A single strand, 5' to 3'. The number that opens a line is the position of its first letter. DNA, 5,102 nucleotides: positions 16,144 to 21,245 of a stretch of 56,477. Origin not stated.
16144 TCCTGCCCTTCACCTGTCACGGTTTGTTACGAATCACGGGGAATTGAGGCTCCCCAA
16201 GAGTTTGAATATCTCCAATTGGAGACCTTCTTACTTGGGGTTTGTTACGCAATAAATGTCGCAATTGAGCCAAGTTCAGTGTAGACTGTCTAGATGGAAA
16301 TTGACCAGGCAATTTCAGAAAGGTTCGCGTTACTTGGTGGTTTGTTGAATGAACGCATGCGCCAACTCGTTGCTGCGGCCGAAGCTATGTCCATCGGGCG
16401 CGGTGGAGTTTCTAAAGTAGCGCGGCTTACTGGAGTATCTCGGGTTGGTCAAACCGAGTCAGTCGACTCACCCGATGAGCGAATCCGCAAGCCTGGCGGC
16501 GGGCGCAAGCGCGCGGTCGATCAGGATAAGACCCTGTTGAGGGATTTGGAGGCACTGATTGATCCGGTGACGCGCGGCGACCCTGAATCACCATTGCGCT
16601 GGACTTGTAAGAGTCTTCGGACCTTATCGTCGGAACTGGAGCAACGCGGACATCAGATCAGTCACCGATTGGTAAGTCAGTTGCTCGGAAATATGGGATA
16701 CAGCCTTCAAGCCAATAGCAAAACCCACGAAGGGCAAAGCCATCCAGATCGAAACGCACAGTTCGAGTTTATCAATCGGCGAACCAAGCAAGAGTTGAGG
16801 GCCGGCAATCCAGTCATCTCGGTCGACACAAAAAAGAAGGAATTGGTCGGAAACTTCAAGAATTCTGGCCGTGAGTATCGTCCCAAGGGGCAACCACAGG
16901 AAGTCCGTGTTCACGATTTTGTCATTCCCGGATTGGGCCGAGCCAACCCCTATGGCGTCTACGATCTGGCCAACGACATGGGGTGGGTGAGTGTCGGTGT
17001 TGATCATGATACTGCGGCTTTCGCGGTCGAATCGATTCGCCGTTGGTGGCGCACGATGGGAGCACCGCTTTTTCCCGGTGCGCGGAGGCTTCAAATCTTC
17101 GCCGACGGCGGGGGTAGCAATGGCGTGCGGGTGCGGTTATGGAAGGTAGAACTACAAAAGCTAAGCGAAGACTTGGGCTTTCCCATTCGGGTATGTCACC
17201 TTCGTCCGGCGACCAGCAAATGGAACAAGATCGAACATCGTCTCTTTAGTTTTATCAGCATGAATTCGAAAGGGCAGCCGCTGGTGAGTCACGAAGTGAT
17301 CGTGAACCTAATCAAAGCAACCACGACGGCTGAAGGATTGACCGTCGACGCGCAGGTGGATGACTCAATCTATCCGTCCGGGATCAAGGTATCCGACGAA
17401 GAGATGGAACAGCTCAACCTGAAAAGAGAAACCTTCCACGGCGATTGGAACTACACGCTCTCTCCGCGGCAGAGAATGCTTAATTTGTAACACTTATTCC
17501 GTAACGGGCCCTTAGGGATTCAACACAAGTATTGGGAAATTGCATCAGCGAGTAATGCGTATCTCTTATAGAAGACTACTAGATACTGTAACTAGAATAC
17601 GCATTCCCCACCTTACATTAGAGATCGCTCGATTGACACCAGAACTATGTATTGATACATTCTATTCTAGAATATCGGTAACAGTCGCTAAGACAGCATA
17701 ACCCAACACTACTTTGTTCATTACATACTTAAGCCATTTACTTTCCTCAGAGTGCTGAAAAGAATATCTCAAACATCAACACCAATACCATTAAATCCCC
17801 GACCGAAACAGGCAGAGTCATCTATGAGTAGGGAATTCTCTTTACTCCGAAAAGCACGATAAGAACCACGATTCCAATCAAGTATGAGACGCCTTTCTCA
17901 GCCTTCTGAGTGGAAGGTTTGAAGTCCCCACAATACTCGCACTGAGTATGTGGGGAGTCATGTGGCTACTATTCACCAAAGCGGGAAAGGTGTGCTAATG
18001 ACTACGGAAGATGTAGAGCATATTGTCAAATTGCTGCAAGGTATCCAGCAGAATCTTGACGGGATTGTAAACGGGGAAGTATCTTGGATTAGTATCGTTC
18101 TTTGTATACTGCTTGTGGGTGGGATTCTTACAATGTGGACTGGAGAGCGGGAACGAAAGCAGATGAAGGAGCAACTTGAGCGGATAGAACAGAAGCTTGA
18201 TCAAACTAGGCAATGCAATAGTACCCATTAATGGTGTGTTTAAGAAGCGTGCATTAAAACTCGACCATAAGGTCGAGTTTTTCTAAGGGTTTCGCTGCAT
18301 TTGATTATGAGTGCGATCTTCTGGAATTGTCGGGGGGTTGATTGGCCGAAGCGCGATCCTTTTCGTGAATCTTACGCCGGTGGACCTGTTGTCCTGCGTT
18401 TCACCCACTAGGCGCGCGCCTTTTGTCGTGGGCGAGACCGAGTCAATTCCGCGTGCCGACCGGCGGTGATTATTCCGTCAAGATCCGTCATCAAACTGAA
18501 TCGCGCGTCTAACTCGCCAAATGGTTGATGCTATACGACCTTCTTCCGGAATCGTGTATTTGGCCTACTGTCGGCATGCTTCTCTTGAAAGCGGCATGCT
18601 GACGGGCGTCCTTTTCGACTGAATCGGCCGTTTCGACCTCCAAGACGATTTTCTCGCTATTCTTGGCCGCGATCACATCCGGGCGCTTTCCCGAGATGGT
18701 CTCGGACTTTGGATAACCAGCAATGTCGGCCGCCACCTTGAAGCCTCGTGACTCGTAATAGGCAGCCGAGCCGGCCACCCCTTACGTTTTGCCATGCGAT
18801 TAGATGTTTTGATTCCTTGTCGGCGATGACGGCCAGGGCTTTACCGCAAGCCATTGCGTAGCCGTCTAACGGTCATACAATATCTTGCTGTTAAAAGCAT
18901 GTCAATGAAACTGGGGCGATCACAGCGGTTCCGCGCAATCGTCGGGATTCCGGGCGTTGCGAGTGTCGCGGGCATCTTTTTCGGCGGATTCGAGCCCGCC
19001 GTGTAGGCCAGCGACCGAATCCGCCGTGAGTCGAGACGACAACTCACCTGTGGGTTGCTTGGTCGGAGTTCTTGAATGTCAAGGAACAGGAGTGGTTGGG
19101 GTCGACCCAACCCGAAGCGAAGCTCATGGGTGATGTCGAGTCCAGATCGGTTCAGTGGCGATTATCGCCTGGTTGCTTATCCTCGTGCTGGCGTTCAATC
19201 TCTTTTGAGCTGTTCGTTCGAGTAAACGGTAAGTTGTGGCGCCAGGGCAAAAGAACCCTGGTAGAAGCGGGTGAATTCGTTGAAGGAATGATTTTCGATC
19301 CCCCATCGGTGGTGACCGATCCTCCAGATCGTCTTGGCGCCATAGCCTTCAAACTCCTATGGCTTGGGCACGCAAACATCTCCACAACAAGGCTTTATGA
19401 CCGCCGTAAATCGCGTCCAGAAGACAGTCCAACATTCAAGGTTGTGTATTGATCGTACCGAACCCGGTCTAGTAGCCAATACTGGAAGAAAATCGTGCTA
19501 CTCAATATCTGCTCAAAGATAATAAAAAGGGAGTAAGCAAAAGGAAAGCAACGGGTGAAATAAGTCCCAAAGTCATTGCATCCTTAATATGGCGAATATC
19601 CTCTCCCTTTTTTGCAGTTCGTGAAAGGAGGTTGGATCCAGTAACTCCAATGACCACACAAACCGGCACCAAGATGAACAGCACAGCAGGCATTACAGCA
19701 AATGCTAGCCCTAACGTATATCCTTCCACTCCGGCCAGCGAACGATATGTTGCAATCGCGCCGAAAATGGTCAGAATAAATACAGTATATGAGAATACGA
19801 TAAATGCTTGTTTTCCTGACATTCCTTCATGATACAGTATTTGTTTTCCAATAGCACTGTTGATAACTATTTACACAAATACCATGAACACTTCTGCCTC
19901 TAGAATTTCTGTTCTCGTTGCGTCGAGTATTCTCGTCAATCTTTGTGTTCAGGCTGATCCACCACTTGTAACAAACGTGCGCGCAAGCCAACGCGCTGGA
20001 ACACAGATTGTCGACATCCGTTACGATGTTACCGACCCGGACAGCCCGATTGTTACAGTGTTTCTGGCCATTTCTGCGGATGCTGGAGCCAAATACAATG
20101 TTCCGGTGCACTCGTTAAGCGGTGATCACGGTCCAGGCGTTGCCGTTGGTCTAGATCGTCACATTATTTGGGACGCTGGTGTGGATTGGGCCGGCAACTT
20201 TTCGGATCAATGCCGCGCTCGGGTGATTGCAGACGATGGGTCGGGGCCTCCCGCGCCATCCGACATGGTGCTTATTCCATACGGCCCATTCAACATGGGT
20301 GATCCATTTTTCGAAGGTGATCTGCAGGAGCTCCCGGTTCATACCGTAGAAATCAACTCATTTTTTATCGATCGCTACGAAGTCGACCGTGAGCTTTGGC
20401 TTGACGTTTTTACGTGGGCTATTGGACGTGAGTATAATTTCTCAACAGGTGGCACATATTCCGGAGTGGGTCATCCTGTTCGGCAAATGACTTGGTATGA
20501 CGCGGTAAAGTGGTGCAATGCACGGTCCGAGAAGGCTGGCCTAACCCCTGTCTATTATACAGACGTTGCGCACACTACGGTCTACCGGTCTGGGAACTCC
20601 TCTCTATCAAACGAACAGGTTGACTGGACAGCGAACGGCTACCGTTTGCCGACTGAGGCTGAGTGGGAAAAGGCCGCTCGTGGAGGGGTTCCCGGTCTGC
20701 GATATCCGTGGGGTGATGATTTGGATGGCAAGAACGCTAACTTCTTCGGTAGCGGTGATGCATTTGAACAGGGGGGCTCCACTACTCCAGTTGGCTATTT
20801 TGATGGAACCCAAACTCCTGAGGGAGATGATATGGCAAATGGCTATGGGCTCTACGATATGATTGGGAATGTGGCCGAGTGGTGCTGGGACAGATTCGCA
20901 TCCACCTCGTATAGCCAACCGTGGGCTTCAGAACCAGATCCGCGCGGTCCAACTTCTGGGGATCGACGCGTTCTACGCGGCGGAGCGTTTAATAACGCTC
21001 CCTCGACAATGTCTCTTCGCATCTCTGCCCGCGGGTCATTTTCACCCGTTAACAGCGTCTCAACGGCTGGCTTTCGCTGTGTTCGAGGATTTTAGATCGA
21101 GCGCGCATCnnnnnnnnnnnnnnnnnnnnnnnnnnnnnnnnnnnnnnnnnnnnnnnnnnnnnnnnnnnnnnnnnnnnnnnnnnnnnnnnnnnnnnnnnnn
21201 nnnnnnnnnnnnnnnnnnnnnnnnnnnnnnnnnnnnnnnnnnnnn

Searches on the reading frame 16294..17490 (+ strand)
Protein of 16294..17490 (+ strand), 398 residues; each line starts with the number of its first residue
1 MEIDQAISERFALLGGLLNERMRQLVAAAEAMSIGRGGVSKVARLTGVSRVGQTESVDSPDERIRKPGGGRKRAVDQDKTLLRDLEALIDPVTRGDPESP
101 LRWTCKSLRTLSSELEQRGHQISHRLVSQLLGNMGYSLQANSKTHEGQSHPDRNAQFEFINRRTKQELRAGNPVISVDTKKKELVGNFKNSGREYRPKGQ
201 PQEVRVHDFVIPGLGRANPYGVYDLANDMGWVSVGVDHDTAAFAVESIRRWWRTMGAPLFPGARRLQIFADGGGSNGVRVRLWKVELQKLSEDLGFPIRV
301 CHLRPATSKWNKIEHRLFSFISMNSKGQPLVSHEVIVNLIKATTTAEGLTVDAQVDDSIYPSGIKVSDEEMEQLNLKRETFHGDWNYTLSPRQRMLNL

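Call 75: search_protein_families(library=pfam, proteins=[window:16294-17490:+], max_evalue=0.001)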
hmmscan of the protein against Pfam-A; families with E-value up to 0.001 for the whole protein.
window:16294-17490:+ (398 aa): 1 family
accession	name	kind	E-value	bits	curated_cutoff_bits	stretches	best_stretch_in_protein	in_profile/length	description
PF07592.17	DDE_Tnp_ISAZ013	-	4.1e-141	469.9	26.9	1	84-391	1-308/308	Rhodopirellula transposase DDE domain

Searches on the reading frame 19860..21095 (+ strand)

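Call 75: search_protein_families(library=pfam, proteins=[window:19860-21095:+], max_evalue=0.001)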
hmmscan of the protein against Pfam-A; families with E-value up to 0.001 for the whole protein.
window:19860-21095:+ (411 aa): 1 family
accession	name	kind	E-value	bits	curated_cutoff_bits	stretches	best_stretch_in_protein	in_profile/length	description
PF03781.23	FGE-sulfatase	-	1.8e-48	165.9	23.3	1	134-409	3-255/255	Sulfatase-modifying factor enzyme 1-like domain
